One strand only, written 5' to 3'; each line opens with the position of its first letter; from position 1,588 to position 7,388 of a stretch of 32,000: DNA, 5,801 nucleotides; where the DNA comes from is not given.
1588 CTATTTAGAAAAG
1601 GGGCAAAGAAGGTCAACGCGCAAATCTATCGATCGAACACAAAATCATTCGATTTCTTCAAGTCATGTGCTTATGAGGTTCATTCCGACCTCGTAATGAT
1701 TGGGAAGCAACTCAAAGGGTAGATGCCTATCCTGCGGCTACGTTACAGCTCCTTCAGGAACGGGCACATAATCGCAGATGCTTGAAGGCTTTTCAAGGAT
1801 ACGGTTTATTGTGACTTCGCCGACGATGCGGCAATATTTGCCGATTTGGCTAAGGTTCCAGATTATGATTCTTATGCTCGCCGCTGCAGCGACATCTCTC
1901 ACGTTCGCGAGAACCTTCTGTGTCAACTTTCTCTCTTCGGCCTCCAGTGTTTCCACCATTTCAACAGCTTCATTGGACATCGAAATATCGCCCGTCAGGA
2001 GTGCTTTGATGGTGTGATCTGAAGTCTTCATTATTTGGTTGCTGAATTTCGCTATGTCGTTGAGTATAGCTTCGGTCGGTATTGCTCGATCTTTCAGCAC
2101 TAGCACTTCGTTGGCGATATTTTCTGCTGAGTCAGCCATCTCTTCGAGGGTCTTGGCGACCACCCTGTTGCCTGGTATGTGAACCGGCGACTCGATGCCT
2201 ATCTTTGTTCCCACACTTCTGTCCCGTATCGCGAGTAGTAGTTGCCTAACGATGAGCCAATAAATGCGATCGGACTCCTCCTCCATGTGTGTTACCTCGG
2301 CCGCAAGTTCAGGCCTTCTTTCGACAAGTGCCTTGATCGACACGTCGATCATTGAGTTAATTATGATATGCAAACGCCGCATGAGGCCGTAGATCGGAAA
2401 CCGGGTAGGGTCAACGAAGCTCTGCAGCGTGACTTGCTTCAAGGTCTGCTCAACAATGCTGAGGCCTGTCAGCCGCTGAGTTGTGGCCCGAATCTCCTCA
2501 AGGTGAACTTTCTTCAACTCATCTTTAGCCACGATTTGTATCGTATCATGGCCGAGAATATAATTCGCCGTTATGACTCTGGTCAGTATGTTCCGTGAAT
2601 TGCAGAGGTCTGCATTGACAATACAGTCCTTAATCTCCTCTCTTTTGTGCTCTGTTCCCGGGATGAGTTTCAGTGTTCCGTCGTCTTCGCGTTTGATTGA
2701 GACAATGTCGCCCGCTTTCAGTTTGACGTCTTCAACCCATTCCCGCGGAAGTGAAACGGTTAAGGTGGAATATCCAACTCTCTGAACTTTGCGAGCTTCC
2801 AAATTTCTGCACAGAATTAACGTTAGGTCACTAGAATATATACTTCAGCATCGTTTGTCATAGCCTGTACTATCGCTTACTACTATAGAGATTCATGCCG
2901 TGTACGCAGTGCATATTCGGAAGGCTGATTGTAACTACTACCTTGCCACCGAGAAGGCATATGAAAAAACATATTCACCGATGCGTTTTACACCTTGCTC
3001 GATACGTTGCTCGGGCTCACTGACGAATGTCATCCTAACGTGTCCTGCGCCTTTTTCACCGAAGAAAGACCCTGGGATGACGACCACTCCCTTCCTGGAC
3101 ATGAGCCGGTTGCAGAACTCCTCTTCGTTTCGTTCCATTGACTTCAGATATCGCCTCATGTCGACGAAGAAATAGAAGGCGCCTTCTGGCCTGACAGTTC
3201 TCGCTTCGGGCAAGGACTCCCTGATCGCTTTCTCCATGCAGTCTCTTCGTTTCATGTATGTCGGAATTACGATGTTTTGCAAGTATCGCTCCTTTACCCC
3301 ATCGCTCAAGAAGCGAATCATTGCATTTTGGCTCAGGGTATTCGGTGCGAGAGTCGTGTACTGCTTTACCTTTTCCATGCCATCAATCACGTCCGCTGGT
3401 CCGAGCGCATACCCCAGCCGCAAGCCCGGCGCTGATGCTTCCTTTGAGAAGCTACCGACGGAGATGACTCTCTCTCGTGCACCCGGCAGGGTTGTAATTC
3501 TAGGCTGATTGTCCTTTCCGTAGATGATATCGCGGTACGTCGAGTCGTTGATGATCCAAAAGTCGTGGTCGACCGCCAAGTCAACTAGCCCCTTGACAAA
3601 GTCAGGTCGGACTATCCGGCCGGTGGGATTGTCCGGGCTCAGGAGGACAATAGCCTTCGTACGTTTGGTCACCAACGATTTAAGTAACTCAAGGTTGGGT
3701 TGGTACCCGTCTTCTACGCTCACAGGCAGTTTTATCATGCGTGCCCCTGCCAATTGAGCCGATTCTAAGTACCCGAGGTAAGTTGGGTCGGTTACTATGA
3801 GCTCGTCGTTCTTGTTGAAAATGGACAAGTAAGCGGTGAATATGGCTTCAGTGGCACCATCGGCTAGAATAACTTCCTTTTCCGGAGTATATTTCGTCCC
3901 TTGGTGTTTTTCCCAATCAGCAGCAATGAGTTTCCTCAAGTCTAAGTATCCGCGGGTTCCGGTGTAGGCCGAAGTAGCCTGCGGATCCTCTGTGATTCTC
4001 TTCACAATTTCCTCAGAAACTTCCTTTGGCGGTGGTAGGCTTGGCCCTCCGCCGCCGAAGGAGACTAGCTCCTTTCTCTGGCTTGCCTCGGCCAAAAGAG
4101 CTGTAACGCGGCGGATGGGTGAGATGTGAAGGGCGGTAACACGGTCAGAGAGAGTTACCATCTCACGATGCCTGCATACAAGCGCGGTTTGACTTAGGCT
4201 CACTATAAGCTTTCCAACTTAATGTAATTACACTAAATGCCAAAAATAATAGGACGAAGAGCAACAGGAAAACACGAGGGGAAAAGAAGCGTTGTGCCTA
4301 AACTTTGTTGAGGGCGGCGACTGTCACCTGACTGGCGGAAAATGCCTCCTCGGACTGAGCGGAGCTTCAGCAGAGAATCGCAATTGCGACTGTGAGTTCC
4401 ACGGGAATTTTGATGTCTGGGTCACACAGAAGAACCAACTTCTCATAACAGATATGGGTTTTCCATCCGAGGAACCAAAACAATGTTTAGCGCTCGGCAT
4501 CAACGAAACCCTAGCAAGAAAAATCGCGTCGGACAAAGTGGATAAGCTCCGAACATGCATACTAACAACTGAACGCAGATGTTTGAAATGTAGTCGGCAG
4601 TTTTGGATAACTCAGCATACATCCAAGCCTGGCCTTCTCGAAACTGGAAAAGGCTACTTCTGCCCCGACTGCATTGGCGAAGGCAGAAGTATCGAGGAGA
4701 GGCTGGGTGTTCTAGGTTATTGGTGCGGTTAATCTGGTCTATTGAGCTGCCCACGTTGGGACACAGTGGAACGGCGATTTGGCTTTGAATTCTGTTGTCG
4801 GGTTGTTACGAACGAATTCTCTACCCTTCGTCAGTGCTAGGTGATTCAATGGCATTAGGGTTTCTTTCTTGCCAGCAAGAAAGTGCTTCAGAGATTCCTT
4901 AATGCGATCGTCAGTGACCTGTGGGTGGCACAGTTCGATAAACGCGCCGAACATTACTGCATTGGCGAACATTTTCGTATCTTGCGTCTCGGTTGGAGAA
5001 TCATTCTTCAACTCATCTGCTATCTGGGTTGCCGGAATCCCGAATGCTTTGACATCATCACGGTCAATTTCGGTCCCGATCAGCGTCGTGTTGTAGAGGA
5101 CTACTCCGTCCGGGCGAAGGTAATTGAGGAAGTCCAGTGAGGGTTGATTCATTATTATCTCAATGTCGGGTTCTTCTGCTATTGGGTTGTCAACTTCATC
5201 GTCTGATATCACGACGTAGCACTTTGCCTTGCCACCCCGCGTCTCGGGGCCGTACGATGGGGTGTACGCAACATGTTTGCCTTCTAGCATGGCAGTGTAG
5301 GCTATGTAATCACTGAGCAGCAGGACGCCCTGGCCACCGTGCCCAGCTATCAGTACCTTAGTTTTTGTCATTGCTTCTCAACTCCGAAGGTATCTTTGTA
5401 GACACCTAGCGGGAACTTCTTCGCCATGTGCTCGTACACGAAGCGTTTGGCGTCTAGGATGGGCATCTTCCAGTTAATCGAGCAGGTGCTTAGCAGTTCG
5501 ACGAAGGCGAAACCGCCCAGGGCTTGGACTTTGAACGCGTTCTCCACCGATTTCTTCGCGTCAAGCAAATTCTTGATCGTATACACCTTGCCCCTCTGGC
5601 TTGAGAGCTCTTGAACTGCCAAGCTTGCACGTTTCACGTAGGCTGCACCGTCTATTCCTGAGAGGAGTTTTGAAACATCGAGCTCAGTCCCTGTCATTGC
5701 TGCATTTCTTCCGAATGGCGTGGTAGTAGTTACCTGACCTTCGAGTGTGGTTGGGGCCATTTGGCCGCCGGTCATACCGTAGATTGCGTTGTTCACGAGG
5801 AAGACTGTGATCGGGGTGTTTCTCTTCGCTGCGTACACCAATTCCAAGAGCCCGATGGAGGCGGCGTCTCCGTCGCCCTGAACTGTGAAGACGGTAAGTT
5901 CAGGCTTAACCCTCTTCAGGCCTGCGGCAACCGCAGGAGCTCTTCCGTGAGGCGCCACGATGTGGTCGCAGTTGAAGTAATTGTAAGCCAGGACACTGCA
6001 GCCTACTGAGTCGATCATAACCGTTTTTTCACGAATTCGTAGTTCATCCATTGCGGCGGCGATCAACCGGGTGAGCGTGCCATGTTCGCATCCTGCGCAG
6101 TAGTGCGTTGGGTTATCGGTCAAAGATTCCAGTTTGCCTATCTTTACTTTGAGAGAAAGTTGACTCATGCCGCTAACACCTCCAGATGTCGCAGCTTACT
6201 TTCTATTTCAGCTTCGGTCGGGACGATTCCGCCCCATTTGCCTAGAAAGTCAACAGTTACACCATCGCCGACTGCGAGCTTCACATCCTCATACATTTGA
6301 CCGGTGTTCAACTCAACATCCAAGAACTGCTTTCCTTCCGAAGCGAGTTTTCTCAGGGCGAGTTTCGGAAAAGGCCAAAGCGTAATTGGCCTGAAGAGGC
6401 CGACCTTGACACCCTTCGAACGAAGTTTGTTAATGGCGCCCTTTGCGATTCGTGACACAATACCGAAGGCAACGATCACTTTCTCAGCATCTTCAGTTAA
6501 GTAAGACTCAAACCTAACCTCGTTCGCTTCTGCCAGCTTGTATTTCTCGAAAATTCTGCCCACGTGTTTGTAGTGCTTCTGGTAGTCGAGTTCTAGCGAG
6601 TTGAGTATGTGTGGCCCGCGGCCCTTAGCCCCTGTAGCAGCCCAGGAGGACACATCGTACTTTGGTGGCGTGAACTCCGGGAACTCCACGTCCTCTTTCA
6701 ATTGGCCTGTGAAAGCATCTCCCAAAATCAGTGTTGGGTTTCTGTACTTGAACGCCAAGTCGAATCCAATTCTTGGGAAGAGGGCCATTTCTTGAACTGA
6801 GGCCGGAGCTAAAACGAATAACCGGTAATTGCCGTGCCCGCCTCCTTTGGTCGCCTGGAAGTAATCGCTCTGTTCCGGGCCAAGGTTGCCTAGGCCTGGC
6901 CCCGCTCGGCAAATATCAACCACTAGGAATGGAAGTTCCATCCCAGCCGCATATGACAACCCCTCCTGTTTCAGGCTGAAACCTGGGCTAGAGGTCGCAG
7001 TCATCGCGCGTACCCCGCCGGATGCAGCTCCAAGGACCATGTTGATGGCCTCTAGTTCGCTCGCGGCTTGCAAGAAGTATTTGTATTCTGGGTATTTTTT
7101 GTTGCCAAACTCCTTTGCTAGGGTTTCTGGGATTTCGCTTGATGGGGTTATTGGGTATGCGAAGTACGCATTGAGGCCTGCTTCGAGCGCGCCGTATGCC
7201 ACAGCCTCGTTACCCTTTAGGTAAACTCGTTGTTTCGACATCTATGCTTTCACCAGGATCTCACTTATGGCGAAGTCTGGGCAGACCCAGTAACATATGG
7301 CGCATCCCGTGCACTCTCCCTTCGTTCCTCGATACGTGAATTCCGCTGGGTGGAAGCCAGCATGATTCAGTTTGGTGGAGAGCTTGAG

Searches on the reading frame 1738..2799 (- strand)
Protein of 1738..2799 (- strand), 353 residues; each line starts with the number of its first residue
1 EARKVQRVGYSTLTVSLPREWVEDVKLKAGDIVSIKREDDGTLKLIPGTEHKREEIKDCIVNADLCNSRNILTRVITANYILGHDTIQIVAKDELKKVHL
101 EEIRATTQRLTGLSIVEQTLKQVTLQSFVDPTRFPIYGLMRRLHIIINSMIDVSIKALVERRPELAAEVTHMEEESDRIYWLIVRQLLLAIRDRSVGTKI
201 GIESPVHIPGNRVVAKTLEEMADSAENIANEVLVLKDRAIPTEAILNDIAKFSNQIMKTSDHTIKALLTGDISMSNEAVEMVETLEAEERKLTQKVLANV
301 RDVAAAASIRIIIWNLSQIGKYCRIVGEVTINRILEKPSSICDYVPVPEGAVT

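Call 67: search_protein_families(library=pfam, proteins=[window:1738-2799:-], max_evalue=0.0001)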
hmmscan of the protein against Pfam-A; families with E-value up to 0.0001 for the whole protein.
window:1738-2799:- (353 aa): 2 families
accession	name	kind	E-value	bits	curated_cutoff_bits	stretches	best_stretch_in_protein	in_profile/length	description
PF01895.24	PhoU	-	4.3e-15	56.3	23.5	1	141-232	2-89/89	PhoU domain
PF04014.23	MazE_antitoxin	-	1.7e-09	37.9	24.7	1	6-48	1-43/48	Antidote-toxin recognition MazE, bacterial antitoxin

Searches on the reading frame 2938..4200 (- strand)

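Call 67: search_protein_families(library=pfam, proteins=[window:2938-4200:-], max_evalue=0.0001)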
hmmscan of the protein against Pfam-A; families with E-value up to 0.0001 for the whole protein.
window:2938-4200:- (420 aa): 3 families
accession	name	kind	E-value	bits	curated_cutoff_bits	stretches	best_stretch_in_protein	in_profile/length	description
PF00155.27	Aminotran_1_2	-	9.5e-53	180.1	19.7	1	46-407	4-361/361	Aminotransferase class I and II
PF01041.23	DegT_DnrJ_EryC1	-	4.9e-07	29.7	19.8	1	103-220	35-146/360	DegT/DnrJ/EryC1/StrS aminotransferase family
PF12897.13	Asp_aminotransf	-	2.1e-06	27.3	27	1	131-347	124-348/421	Aspartate amino-transferase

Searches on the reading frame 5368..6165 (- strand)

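Call 67: search_protein_families(library=pfam, proteins=[window:5368-6165:-], max_evalue=0.0001)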
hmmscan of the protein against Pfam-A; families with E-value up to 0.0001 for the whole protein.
window:5368-6165:- (265 aa): 1 family
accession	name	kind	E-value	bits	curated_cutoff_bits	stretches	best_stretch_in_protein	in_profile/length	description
PF02775.26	TPP_enzyme_C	-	3.8e-20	72.6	21.9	1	55-177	3-127/151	Thiamine pyrophosphate enzyme, C-terminal TPP binding domain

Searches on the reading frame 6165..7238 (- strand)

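Call 67: search_protein_families(library=pfam, proteins=[window:6165-7238:-], max_evalue=0.0001)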
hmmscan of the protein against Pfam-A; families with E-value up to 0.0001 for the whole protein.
window:6165-7238:- (357 aa): 2 families
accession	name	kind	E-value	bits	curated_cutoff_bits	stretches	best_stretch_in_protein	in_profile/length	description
PF01855.24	POR_N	-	1.6e-42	146.2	27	1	16-188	2-169/231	Pyruvate flavodoxin/ferredoxin oxidoreductase, thiamine diP-bdg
PF17147.9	PFOR_II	-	1.5e-23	83.5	27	1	251-343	1-100/102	Pyruvate:ferredoxin oxidoreductase core domain II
